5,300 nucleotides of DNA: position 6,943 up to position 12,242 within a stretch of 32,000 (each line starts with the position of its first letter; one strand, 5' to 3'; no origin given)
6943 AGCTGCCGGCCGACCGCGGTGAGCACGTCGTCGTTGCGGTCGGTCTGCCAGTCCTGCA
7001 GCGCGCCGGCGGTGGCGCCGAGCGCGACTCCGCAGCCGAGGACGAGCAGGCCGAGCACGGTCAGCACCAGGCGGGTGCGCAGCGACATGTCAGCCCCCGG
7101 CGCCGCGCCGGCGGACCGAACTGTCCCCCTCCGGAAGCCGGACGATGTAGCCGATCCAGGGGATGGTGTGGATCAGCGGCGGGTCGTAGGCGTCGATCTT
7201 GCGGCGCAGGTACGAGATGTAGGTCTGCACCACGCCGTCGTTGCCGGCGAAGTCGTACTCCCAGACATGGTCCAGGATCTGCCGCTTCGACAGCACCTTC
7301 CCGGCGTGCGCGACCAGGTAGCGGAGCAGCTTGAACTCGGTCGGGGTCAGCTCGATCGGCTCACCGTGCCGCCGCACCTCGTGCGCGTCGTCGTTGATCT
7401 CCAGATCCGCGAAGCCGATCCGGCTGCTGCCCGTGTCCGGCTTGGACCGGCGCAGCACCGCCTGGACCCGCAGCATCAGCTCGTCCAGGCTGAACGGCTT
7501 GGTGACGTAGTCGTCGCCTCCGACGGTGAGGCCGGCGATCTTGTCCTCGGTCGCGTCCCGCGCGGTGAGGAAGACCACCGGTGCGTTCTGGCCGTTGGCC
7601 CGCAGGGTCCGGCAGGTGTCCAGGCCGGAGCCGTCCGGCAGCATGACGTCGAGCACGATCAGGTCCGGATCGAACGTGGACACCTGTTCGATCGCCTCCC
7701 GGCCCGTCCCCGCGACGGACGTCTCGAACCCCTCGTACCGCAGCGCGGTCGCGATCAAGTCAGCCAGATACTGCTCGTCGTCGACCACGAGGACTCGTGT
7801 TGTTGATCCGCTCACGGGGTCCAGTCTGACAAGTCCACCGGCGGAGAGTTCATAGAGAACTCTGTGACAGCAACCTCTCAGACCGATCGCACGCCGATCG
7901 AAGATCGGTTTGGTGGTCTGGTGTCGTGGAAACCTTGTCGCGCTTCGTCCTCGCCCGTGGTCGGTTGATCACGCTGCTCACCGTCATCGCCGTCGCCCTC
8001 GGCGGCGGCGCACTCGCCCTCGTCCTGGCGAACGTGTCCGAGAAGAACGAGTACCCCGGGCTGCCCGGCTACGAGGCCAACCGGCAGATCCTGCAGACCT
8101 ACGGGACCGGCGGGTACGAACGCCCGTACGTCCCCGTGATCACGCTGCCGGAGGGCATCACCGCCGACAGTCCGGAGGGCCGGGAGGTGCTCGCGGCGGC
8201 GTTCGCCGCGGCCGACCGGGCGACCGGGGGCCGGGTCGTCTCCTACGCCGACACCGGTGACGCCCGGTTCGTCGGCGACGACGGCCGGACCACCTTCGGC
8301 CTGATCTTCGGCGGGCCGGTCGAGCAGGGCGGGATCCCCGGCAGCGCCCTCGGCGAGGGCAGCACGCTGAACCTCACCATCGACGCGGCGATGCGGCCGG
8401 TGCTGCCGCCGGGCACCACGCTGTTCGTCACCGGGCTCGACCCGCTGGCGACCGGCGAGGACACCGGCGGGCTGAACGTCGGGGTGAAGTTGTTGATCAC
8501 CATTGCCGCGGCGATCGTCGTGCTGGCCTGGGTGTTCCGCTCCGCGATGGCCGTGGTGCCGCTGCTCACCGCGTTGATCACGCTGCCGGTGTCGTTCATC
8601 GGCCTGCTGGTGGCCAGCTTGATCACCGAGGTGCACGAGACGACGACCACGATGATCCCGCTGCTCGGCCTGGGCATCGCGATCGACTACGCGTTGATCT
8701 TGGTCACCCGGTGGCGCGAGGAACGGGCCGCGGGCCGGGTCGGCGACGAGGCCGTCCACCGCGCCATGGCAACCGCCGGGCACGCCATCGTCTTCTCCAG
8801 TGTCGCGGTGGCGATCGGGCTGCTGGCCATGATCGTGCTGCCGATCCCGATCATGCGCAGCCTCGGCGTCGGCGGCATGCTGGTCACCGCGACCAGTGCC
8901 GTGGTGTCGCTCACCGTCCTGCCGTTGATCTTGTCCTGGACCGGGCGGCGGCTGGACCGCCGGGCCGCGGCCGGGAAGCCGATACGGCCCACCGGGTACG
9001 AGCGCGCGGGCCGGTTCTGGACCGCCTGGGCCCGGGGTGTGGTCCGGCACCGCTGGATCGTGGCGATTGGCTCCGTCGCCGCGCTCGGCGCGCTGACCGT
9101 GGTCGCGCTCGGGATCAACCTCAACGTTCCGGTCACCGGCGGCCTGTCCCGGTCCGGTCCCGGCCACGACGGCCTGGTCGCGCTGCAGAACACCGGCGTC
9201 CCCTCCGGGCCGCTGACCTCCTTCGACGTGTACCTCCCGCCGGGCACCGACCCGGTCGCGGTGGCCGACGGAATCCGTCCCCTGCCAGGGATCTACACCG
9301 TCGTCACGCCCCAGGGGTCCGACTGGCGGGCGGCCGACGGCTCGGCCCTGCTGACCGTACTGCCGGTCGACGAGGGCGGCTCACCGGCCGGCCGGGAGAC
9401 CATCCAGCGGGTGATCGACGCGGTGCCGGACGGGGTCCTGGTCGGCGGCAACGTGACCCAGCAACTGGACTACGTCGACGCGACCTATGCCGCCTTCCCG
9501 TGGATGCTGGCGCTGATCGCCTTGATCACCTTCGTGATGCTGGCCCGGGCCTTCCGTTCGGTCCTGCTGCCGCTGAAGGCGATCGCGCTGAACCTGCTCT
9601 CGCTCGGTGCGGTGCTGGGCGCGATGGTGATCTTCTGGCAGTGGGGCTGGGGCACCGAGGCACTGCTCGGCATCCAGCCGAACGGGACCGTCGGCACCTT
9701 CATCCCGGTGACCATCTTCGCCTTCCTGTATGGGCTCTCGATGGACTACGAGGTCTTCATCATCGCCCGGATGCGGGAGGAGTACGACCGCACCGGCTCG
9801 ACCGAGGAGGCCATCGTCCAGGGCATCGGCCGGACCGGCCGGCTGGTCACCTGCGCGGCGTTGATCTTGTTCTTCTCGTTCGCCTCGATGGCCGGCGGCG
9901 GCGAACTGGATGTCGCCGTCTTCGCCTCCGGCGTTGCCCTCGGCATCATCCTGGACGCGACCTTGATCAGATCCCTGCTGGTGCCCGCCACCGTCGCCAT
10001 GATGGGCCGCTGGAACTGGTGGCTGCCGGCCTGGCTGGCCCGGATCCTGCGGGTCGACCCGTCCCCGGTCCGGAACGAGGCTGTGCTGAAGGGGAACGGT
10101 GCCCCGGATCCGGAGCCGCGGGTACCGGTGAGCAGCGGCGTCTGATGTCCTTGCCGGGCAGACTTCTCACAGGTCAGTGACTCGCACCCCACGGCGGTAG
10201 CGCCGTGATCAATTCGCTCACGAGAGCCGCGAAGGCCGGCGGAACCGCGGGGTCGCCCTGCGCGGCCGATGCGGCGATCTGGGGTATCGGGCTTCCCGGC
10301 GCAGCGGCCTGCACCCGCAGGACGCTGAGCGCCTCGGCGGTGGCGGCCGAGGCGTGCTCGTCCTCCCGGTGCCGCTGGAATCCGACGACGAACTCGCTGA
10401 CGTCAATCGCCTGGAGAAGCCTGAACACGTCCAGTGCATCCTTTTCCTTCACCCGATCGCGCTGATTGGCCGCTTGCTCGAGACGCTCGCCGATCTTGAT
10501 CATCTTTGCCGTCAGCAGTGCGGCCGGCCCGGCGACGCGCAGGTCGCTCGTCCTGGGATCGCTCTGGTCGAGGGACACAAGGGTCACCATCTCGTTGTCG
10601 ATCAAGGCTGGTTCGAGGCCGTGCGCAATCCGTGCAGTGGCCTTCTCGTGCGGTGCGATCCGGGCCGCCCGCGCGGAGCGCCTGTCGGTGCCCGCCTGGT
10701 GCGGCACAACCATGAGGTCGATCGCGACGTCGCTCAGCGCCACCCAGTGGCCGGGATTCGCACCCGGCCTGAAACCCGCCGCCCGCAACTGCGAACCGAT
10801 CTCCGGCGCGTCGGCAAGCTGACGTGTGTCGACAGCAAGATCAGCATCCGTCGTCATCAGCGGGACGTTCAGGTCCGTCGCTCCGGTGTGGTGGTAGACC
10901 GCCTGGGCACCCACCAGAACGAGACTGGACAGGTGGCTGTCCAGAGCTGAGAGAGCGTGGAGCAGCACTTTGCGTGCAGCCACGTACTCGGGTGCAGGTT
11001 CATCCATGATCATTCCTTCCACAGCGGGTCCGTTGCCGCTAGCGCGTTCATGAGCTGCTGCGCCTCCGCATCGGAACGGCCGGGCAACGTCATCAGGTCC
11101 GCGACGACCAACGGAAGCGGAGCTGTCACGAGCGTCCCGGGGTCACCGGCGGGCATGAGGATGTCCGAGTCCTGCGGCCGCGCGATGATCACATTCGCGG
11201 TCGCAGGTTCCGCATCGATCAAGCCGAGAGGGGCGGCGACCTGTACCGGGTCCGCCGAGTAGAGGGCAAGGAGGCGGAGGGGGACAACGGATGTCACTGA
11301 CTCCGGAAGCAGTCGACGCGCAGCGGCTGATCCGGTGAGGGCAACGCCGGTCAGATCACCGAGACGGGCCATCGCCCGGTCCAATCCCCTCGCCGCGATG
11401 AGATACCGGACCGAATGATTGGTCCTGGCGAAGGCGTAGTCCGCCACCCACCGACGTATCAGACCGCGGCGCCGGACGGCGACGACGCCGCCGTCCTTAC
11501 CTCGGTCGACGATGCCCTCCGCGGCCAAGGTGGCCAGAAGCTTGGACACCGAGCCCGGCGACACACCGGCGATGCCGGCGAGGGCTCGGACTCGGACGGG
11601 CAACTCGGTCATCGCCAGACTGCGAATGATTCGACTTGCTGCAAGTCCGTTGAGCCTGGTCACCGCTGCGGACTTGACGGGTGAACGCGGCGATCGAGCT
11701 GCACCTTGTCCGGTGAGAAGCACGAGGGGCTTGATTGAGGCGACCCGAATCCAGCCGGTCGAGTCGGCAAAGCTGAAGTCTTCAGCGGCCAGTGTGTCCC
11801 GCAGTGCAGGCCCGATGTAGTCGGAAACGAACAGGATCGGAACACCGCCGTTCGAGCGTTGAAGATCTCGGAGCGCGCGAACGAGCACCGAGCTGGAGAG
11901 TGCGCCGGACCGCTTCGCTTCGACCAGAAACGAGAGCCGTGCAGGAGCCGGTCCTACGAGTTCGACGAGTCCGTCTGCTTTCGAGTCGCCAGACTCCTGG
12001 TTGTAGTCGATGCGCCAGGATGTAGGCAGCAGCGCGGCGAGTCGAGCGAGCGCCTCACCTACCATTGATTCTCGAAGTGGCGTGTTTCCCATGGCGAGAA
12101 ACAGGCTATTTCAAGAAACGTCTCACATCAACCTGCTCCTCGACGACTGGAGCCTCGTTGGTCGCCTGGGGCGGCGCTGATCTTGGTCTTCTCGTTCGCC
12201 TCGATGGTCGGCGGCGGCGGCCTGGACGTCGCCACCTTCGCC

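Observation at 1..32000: TGATCA behaves like a highly iterated palindrome across the whole window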

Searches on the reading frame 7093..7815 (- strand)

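Call 7: search_protein_families(library=pfam, proteins=[window:7093-7815:-])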
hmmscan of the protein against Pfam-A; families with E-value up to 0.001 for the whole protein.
window:7093-7815:- (241 aa): 2 families
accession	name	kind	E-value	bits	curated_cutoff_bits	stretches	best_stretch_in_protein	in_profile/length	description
PF00072.30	Response_reg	-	1.7e-29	102.7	30.2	1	8-117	1-110/111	Response regulator receiver domain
PF00486.34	Trans_reg_C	-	4e-25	88.1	26.2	1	151-224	1-76/77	Transcriptional regulatory protein, C terminal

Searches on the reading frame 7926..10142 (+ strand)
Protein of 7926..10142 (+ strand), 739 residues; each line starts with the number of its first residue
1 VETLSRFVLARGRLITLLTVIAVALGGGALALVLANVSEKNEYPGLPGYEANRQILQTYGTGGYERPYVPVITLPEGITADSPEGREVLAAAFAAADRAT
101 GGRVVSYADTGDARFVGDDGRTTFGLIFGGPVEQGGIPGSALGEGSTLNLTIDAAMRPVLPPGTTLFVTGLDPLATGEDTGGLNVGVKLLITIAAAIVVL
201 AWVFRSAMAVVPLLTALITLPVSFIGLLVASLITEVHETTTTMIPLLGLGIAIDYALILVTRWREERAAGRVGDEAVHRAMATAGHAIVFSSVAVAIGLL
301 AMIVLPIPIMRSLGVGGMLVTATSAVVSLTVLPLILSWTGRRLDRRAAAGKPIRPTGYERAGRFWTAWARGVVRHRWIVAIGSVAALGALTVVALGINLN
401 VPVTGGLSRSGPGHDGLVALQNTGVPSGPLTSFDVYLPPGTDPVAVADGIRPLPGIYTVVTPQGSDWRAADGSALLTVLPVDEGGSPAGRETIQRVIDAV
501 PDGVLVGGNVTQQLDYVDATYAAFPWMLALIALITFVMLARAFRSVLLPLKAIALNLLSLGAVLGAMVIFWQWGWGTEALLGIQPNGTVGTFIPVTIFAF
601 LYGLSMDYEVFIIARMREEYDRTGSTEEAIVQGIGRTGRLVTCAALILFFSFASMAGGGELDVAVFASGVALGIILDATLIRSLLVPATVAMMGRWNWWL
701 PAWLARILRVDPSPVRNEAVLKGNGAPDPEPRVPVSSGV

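Call 7: search_protein_families(library=pfam, proteins=[window:7926-10142:+])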
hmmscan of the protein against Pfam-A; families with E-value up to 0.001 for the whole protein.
window:7926-10142:+ (739 aa): 2 families
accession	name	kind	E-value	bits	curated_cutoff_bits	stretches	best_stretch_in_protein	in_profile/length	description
PF03176.21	MMPL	-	1.2e-57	195.8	20.5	2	108-370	68-324/333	MMPL family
PF12349.14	Sterol-sensing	-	0.00019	21.7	22.3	1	214-345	14-142/153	Sterol-sensing domain of SREBP cleavage-activation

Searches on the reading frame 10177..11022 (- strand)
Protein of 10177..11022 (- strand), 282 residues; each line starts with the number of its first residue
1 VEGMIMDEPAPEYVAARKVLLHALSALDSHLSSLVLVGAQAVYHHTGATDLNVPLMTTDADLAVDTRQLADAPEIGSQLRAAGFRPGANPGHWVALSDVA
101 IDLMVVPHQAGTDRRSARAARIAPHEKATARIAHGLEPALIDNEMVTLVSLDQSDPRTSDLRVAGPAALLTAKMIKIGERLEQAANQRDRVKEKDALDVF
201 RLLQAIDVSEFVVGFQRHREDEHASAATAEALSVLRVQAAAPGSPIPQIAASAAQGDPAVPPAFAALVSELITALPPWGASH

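Call 7: search_protein_families(library=pfam, proteins=[window:10177-11022:-])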
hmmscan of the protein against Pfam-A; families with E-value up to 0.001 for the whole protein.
window:10177-11022:- (282 aa): 1 family
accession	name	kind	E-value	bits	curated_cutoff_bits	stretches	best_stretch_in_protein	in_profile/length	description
PF12281.14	NTP_transf_8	-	0.00051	20.5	26.3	0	21-205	7-203/218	Nucleotidyltransferase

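Call 64: search_protein_families(library=padloc, proteins=[window:10177-11022:-], max_evalue=0.01)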
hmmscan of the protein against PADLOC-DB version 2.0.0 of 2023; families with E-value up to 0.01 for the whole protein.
window:10177-11022:- (282 aa): 0 families

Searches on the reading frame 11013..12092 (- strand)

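Call 8: search_protein_families(library=pfam, proteins=[window:11013-12092:-])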
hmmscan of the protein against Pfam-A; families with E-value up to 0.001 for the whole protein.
window:11013-12092:- (360 aa): 3 families
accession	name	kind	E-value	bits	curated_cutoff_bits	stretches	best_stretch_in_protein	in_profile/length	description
PF13545.12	HTH_Crp_2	-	1.3e-05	25.5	27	1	162-212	19-68/70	Crp-like helix-turn-helix domain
PF09339.16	HTH_IclR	-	2.5e-05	24.4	22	1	153-197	6-50/52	IclR helix-turn-helix domain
PF12802.13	MarR_2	-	0.00014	22.4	27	1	152-201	7-56/61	MarR family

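Call 64: search_protein_families(library=padloc, proteins=[window:11013-12092:-], max_evalue=0.01)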
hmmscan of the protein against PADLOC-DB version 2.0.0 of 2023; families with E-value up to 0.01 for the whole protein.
window:11013-12092:- (360 aa): 1 family
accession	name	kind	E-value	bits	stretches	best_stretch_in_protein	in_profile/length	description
PDLC01720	Csa3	-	0.0047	15.5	0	154-220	29-92/118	Csa3_1_CAS-I-II-III-IV-V-VI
